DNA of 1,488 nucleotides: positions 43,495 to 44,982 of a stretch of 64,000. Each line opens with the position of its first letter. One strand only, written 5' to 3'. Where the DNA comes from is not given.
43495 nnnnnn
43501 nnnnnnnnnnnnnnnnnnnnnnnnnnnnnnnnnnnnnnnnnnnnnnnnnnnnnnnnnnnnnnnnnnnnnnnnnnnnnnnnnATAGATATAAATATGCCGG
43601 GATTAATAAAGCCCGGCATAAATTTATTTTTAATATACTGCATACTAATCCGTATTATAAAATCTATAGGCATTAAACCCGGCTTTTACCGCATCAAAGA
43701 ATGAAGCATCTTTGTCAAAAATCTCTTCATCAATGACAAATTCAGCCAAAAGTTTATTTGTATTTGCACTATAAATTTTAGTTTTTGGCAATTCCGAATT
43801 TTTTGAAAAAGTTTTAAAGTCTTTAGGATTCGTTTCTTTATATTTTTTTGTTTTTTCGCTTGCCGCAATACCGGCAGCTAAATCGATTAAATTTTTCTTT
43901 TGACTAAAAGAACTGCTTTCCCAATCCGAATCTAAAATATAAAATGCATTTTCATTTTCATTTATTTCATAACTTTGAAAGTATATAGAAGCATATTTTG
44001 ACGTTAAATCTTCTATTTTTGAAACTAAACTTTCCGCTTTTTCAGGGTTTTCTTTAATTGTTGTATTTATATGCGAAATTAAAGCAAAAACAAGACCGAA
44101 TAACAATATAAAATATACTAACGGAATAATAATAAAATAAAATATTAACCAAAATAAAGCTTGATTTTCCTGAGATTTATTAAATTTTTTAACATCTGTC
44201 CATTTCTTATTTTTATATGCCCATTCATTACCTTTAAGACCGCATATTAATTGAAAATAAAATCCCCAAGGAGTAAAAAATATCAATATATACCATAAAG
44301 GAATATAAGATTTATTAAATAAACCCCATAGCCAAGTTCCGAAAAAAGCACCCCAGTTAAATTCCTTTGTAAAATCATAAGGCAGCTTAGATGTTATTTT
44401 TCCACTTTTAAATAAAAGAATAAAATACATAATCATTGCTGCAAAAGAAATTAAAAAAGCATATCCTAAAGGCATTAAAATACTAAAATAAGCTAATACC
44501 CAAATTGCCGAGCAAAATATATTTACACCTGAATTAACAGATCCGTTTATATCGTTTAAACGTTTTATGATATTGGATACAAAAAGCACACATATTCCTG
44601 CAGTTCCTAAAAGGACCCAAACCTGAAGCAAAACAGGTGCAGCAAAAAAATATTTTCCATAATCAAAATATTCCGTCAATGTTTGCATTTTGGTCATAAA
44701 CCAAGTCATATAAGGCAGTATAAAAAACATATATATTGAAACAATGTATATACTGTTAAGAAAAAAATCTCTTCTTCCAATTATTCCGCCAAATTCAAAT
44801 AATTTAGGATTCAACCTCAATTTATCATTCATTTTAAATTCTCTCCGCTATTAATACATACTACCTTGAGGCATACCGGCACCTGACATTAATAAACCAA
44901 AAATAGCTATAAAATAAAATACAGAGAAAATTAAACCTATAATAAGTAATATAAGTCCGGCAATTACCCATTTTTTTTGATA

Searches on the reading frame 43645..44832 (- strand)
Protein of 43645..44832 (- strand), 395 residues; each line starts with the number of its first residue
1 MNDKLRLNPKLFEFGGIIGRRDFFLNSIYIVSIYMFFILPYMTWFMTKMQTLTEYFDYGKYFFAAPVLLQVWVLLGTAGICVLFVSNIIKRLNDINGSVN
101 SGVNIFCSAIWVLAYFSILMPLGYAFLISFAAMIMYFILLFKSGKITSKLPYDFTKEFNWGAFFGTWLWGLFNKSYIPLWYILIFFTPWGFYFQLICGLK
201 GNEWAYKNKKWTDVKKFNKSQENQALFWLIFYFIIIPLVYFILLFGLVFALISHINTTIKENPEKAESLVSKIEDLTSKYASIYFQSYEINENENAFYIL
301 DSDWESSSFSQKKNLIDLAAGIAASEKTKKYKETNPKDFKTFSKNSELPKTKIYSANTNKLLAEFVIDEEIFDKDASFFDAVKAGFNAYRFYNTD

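Call 47: search_protein_families(library=pfam, proteins=[window:43645-44832:-], max_evalue=0.001)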
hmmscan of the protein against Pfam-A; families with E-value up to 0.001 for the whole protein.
window:43645-44832:- (395 aa): 1 family
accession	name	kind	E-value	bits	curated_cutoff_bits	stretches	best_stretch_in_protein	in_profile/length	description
PF20664.2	DUF6814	-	0.00029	21.4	25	0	214-247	28-62/71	Family of unknown function (DUF6814)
